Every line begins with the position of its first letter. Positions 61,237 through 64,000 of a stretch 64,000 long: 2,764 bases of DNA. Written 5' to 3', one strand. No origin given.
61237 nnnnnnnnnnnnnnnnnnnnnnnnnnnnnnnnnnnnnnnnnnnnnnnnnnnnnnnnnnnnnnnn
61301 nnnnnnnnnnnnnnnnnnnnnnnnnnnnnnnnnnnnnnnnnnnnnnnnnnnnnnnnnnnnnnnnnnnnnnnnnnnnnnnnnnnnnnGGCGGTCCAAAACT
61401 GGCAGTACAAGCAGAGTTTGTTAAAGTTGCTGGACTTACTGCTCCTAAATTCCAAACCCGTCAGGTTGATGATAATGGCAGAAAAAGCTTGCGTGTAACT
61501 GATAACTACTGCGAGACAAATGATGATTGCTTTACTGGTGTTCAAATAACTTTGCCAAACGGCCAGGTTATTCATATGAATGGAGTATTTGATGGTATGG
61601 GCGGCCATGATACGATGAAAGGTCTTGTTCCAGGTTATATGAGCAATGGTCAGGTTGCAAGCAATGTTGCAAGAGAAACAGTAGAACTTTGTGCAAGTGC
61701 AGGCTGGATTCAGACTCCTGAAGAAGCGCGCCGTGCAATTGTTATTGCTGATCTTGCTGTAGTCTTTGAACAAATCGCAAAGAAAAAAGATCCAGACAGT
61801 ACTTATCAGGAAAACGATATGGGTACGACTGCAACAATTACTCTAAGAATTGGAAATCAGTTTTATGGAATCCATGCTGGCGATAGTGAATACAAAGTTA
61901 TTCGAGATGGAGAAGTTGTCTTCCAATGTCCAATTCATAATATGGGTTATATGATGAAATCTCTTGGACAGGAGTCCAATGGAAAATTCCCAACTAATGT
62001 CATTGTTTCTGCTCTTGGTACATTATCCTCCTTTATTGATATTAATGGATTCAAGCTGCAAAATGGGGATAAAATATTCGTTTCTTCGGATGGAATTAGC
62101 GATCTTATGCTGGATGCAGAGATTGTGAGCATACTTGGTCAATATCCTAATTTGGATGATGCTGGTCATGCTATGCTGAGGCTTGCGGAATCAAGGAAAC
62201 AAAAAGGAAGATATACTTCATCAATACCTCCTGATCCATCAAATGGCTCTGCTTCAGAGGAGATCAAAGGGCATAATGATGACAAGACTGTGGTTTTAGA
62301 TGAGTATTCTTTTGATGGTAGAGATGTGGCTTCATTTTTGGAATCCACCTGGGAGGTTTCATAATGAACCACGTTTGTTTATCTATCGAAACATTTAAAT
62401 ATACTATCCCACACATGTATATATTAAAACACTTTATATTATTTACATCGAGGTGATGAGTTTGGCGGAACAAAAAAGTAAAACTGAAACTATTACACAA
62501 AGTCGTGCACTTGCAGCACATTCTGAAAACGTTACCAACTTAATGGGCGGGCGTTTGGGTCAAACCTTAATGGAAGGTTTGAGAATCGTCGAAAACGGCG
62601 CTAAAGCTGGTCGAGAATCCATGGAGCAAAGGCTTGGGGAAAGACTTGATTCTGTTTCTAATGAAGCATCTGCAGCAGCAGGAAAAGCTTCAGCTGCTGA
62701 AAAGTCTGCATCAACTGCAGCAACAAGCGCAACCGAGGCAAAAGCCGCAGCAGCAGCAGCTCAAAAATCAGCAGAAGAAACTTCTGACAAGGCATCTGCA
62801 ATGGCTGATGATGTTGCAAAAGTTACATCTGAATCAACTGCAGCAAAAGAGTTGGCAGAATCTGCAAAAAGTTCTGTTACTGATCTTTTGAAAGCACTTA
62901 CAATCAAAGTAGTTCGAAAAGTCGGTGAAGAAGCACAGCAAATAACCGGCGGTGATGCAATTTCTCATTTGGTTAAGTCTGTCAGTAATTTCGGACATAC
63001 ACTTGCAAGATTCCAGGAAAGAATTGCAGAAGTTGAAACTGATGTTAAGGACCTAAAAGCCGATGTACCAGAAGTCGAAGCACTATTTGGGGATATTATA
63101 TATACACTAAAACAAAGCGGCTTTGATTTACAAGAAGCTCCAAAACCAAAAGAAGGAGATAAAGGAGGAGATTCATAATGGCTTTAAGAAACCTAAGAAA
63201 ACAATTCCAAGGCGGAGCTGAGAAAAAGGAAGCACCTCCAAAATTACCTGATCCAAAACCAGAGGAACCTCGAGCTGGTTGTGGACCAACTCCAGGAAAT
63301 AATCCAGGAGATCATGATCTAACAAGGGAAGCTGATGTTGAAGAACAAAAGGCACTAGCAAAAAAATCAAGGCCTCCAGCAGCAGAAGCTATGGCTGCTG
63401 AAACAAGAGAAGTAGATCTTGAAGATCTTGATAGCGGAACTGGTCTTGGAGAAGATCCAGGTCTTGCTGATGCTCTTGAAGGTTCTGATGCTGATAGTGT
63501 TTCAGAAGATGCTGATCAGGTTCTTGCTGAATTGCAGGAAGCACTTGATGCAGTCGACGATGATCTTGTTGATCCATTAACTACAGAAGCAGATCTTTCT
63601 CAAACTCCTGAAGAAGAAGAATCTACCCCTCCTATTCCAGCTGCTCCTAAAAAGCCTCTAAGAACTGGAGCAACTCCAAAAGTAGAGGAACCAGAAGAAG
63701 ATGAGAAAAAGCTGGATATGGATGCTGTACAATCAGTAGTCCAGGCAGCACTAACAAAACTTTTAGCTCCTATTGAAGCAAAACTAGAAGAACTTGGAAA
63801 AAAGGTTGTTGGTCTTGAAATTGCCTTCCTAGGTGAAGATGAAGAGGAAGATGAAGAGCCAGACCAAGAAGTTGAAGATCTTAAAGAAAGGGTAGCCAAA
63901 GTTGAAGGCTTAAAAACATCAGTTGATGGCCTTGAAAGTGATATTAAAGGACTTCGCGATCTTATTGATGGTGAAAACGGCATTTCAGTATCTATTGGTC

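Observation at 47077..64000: Integrated hypothesis: a 17-kb surface-filament/secretion neighbourhood under Ser/Thr phospho-control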

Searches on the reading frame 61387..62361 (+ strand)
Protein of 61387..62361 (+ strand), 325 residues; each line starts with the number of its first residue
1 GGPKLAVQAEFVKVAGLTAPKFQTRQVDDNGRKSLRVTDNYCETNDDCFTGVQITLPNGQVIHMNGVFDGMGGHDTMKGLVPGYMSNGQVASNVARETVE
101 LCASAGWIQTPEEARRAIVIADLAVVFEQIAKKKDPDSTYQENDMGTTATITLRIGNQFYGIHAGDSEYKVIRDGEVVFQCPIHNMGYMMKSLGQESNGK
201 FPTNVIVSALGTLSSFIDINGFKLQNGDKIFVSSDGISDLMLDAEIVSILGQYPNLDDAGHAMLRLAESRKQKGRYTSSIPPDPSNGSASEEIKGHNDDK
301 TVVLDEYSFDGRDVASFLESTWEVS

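Call 31: search_solved_structures(query=window:61387-62361:+, max_evalue=1, show_alignments=1)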
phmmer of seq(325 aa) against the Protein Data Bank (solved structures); distinct sequences matched with E-value up to 1: 19.
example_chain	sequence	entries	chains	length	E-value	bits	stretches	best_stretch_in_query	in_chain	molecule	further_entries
2pk0_A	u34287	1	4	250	3.3e-12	49.3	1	87-271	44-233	Serine/threonine protein phosphatase Stp1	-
1txo_A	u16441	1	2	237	3.5e-06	29.5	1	141-267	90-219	Putative Bacterial Enzyme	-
2j82_A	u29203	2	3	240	3.7e-06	29.5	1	141-270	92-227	PROTEIN SERINE-THREONINE PHOSPHATASE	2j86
5iti_A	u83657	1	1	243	3.8e-06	29.4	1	141-270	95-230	Protein serin-threonin phosphatase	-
2cm1_A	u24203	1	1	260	4.6e-06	29.1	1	141-267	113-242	SERINE THREONINE PROTEIN PHOSPHATASE PSTP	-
6ae9_A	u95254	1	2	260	4.8e-06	29.1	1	164-270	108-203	Probable protein phosphatase 2C 1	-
5d2u_A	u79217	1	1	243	5e-06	29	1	141-270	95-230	Protein serin-threonin phosphatase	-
2y09_A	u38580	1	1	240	4.5e-05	25.9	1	141-270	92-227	PROTEIN SERIN-THREONIN PHOSPHATASE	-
2xzv_A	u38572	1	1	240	4.8e-05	25.8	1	141-270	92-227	PROTEIN SERIN-THREONIN PHOSPHATASE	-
6ihl_A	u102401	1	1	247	0.0011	21.4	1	139-277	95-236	Phosphorylated protein phosphatase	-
6ihu_A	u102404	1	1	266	0.0011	21.3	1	139-277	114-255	Phosphorylated protein phosphatase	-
6ihs_A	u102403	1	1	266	0.0013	21.1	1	139-277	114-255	Phosphorylated protein phosphatase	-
6ihr_A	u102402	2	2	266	0.0013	21.1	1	139-277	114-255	Phosphorylated protein phosphatase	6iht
6ihw_A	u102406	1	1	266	0.0013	21.1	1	139-277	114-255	Phosphorylated protein phosphatase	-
6ihv_A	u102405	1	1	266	0.0013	21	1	139-277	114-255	Phosphorylated protein phosphatase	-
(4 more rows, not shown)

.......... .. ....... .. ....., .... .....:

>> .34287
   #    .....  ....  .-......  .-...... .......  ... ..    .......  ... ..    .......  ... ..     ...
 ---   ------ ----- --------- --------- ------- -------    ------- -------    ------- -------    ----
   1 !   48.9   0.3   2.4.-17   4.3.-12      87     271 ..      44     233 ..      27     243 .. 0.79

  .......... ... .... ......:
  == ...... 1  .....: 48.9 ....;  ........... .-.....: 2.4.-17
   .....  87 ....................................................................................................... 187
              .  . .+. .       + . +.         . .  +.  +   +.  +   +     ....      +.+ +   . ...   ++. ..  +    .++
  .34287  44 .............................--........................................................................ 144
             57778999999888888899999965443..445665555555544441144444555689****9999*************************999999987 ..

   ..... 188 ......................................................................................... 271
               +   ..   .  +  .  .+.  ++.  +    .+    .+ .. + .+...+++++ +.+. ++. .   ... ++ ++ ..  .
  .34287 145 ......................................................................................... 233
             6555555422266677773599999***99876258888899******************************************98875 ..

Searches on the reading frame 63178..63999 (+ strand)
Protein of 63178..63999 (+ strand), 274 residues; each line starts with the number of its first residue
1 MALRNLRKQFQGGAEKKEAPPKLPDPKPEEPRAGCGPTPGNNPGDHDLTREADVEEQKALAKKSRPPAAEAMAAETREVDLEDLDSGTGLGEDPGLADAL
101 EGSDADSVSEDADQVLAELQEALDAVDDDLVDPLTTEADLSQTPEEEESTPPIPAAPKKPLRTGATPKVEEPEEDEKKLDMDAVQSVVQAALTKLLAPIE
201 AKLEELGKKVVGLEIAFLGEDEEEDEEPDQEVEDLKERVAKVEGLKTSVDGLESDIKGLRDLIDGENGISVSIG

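Call 77: search_protein_families(library=pfam, proteins=[window:63178-63999:+], max_evalue=0.001)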
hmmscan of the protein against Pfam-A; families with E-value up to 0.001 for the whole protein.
window:63178-63999:+ (274 aa): 0 families
